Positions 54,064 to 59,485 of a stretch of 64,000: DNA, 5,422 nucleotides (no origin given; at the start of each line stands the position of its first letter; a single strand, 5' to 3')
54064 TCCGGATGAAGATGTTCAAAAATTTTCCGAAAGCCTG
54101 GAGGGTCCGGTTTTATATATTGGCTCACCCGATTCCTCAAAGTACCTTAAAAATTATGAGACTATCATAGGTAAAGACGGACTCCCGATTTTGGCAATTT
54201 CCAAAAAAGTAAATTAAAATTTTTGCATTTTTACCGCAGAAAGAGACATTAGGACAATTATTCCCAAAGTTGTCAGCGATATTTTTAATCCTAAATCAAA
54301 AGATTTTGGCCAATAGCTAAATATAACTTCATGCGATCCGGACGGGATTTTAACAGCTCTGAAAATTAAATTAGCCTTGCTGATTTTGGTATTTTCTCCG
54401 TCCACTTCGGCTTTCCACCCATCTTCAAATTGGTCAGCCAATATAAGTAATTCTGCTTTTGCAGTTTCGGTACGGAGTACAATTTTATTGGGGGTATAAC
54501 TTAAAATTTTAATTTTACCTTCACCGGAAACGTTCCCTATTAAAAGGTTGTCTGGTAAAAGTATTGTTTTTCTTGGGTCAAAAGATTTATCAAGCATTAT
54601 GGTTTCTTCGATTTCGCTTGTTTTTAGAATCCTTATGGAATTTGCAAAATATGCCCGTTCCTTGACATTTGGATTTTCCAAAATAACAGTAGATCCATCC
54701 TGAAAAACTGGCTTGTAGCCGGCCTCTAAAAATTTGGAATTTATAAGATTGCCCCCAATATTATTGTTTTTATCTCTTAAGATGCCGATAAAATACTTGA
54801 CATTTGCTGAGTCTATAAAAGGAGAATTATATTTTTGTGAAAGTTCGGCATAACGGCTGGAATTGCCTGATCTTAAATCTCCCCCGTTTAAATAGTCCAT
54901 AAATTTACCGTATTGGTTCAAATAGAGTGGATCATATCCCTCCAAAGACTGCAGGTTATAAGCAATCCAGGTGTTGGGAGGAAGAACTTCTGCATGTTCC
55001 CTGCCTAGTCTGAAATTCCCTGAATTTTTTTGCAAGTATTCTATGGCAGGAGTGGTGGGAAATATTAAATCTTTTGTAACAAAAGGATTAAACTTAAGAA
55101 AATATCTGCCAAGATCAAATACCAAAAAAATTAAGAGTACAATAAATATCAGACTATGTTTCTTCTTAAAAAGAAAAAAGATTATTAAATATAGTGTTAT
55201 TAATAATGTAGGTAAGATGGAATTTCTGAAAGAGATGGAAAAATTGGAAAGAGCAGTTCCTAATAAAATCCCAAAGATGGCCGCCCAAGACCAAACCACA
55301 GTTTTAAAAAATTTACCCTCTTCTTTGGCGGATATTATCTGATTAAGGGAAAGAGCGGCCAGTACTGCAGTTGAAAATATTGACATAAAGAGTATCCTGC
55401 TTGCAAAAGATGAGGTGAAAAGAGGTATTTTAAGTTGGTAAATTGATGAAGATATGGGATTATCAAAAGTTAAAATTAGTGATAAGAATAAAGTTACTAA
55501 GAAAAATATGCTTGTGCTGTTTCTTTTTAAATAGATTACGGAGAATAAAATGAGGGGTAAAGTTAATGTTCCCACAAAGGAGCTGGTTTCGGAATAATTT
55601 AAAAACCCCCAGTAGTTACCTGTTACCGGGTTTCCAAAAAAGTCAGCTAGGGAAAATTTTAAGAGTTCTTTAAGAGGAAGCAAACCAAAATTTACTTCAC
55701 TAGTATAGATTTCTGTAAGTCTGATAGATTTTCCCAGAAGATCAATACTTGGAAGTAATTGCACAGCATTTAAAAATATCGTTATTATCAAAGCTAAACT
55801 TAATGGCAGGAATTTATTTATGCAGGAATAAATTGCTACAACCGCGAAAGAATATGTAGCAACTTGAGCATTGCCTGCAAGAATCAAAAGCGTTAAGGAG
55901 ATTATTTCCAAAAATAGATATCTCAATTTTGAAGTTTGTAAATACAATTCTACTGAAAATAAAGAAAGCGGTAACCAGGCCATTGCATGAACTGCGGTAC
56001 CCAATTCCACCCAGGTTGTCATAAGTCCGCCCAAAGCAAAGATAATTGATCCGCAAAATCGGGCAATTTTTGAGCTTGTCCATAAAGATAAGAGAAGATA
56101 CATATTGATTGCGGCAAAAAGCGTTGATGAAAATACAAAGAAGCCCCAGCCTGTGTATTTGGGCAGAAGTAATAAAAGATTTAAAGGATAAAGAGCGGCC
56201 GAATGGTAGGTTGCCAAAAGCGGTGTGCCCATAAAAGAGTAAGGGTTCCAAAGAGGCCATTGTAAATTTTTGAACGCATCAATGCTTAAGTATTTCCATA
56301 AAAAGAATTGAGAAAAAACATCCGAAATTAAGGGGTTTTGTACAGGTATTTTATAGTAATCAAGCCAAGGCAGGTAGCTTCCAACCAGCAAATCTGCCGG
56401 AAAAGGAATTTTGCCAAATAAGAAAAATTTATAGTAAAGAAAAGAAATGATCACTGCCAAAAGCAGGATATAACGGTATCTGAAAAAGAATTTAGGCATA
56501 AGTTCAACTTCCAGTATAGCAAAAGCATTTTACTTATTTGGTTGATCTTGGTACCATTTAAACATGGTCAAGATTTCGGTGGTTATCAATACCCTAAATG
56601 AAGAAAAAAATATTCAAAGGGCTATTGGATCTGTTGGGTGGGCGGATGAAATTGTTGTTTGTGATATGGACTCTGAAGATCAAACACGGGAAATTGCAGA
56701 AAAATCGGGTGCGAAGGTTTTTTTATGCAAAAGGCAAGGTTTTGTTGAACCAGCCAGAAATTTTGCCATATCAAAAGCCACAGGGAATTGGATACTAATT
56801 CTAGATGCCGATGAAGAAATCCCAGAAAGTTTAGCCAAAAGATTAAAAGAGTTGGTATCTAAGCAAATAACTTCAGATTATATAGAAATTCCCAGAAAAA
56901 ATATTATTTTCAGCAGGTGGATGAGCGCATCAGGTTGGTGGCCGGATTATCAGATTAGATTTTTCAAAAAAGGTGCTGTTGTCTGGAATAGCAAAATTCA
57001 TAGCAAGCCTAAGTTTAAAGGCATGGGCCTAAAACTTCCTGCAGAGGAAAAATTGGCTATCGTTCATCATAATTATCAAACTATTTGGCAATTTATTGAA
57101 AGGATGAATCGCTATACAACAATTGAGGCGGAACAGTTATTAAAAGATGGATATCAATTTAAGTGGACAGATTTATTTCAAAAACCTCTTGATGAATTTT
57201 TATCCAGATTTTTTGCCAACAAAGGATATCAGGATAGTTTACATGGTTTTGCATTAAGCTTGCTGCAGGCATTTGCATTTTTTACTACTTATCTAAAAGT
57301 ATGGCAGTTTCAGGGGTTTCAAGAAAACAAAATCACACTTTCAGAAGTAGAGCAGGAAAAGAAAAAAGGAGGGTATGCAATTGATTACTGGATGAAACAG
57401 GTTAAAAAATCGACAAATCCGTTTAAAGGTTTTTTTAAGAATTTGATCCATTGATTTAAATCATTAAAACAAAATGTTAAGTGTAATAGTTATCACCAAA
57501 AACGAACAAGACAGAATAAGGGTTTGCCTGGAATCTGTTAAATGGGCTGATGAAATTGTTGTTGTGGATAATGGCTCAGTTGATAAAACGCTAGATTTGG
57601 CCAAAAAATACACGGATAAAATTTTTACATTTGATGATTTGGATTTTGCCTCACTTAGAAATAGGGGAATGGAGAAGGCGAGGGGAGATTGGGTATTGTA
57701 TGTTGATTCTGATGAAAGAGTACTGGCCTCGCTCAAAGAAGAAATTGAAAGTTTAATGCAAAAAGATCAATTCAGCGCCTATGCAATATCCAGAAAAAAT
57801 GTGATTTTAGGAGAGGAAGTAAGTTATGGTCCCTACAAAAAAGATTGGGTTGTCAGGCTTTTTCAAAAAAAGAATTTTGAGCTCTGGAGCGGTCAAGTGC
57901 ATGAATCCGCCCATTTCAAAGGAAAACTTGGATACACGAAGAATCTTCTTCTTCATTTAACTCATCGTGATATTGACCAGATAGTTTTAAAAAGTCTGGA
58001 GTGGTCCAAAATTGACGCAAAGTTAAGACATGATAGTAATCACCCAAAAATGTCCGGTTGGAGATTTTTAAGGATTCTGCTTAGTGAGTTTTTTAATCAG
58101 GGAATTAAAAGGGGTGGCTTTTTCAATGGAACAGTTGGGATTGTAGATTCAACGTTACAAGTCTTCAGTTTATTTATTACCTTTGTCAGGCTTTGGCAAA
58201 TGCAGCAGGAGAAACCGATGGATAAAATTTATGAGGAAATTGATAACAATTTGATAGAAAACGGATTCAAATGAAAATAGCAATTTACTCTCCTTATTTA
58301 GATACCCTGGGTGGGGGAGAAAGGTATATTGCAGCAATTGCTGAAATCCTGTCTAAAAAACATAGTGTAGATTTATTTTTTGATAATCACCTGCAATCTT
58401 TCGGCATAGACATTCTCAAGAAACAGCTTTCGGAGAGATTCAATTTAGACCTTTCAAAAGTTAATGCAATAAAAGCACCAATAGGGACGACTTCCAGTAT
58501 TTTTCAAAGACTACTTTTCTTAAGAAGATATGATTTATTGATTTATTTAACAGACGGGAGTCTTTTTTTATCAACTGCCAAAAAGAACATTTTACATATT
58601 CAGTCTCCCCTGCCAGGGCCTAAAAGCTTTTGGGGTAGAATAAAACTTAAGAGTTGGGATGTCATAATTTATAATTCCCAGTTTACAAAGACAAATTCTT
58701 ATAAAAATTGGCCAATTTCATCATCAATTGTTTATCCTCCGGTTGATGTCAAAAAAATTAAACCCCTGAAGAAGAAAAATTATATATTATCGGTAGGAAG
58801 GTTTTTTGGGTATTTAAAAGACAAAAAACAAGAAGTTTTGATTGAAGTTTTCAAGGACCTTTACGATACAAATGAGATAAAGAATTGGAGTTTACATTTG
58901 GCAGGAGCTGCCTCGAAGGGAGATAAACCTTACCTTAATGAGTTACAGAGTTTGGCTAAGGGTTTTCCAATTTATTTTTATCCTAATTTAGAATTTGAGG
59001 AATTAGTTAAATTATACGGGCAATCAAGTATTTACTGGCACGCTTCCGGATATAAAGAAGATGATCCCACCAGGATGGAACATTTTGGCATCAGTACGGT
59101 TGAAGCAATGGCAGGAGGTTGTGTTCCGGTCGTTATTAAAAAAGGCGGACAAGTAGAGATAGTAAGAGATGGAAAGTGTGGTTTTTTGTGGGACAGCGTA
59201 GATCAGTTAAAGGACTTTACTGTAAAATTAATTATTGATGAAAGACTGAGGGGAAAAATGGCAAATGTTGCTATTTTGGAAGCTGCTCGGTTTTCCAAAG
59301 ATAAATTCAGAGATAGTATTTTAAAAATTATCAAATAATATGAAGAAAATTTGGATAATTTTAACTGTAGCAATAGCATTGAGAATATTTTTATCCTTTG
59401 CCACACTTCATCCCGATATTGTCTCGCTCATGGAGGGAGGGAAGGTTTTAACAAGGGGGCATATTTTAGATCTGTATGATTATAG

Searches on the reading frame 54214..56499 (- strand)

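Call 6: search_protein_families(library=pfam, proteins=[window:54214-56499:-], max_evalue=0.01)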
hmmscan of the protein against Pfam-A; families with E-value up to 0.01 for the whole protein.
window:54214-56499:- (761 aa): 1 family
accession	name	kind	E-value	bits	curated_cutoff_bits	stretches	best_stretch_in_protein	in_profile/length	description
PF09586.16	YfhO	-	8.4e-17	61.3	28.5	2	661-741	754-835/835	Bacterial membrane protein YfhO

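Call 79: search_protein_families(library=ncbifam, proteins=[window:54214-56499:-], max_evalue=0.00001)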
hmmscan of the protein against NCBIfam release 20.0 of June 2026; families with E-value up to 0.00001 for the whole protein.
window:54214-56499:- (761 aa): 1 family
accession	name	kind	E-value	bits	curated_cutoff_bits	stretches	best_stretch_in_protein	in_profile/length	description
NF047590.1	GlcsyltransPgfM2Strep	equivalog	5.1e-06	24.9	1500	1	688-752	813-877/884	glycosyltransferase PgfM2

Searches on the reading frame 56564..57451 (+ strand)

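Call 6: search_protein_families(library=pfam, proteins=[window:56564-57451:+], max_evalue=0.01)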
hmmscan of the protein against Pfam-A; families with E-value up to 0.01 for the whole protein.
window:56564-57451:+ (296 aa): 2 families
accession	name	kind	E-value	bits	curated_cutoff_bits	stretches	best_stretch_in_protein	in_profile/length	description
PF00535.33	Glycos_transf_2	-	9.4e-18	65.1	23.3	1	5-146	1-150/168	Glycosyl transferase family 2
PF13704.12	Glyco_tranf_2_4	-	6.9e-05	23.7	27.5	1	27-84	19-82/98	Glycosyl transferase family 2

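Call 79: search_protein_families(library=ncbifam, proteins=[window:56564-57451:+], max_evalue=0.00001)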
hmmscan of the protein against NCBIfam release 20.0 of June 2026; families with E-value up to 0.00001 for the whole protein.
window:56564-57451:+ (296 aa): 6 families
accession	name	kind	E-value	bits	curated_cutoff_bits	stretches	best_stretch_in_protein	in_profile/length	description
TIGR04283.1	glyco_like_mftF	equivalog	9.3e-14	51.5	182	1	4-102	1-103/221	TIGR04283 family arsenosugar biosynthesis glycosyltransferase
TIGR04195.1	S_glycosyl_SunS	equivalog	5.8e-09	35.3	350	1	4-207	59-261/421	SunS family peptide S-glycosyltransferase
TIGR04182.1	glyco_TIGR04182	equivalog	6e-09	35.7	325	1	4-94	2-93/293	S-layer glycoprotein N-glycosyltransferase AglJ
NF010496.0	PRK13915.1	equivalog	5.4e-08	32.3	262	1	3-54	32-90/307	glucosyl-3-phosphoglycerate synthase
NF047683.1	TeichurnBiosyTuaG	equivalog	2.1e-06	27.5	400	1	3-101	7-115/252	teichuronic acid biosynthesis protein TuaG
NF050050.1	ProtGlycPglI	equivalog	3.7e-06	26.5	500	1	1-100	1-107/306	GalNAc(5)-diNAcBac-PP-undecaprenol beta-1,3-glucosyltransferase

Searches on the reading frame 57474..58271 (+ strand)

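Call 23: search_protein_families(library=pfam, proteins=[window:57474-58271:+], max_evalue=0.001)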
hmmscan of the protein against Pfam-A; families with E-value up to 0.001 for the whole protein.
window:57474-58271:+ (266 aa): 3 families
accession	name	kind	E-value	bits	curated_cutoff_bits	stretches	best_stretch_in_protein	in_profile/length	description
PF00535.33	Glycos_transf_2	-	2.5e-20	73.5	23.3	1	3-137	1-144/168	Glycosyl transferase family 2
PF13704.12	Glyco_tranf_2_4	-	8.2e-06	26.7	27.5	1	9-86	1-87/98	Glycosyl transferase family 2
PF10111.15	Glyco_tranf_2_2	-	0.00011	22.2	27.3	1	13-93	17-104/276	Glycosyltransferase like family 2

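Call 79: search_protein_families(library=ncbifam, proteins=[window:57474-58271:+], max_evalue=0.00001)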
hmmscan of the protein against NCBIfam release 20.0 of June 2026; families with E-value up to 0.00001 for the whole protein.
window:57474-58271:+ (266 aa): 6 families
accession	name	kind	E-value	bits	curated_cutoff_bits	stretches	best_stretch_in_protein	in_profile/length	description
TIGR04283.1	glyco_like_mftF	equivalog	1.1e-12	48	182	1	2-102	1-104/221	TIGR04283 family arsenosugar biosynthesis glycosyltransferase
NF007482.0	PRK10073.1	equivalog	1.6e-11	43.8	423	1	2-100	8-115/334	glycosyltransferase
NF041875.1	EPS_EpsD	equivalog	1.6e-09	37.6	370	1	2-143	1-149/325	exopolysaccharide biosynthesis glycosyltransferase EpsD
TIGR04195.1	S_glycosyl_SunS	equivalog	8.4e-09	34.8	350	1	6-93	63-153/421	SunS family peptide S-glycosyltransferase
TIGR03965.1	mycofact_glyco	equivalog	3.8e-07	29.3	280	1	3-83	77-167/467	mycofactocin biosynthesis glycosyltransferase MftF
NF047683.1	TeichurnBiosyTuaG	equivalog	8.8e-06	25.5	400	0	2-103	8-118/252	teichuronic acid biosynthesis protein TuaG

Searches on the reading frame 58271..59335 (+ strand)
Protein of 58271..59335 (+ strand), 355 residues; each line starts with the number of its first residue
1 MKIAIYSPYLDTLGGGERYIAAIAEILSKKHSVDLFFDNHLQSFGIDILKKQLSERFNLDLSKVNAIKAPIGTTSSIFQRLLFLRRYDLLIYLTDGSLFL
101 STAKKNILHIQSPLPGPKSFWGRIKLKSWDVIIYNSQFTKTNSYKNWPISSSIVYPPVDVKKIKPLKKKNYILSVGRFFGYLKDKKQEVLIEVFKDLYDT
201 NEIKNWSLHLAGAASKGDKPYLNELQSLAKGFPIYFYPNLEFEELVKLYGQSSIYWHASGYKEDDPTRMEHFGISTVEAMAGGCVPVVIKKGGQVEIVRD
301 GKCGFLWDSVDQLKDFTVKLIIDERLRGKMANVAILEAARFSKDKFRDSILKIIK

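Call 23: search_protein_families(library=pfam, proteins=[window:58271-59335:+], max_evalue=0.001)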
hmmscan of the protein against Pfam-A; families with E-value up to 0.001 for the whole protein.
window:58271-59335:+ (355 aa): 2 families
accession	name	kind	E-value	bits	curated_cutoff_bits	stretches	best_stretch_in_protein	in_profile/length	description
PF00534.26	Glycos_transf_1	-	5.5e-24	85.1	26.4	1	162-332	8-167/172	Glycosyl transferases group 1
PF13692.12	Glyco_trans_1_4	-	8.8e-15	55.6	27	1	170-320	2-139/142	Glycosyl transferases group 1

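Call 79: search_protein_families(library=ncbifam, proteins=[window:58271-59335:+], max_evalue=0.00001)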
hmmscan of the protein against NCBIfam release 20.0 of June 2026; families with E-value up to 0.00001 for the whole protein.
window:58271-59335:+ (355 aa): 3 families
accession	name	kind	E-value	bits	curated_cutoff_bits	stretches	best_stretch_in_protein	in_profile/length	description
TIGR03449.1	mycothiol_MshA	equivalog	6.5e-09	35.2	462.5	1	175-351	222-397/406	D-inositol-3-phosphate glycosyltransferase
TIGR03999.1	thiol_BshA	equivalog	1.4e-08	34.1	273.7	1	267-346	280-362/375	N-acetyl-alpha-D-glucosaminyl L-malate synthase BshA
NF050063.1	ProtGlycPglJ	equivalog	3.9e-06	26.3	500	0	128-352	144-361/363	N-acetylgalactosamine-N,N'-diacetylbacillosaminyl-diphospho-undecaprenol 4-alpha-N-acetylgalactosaminyltransferase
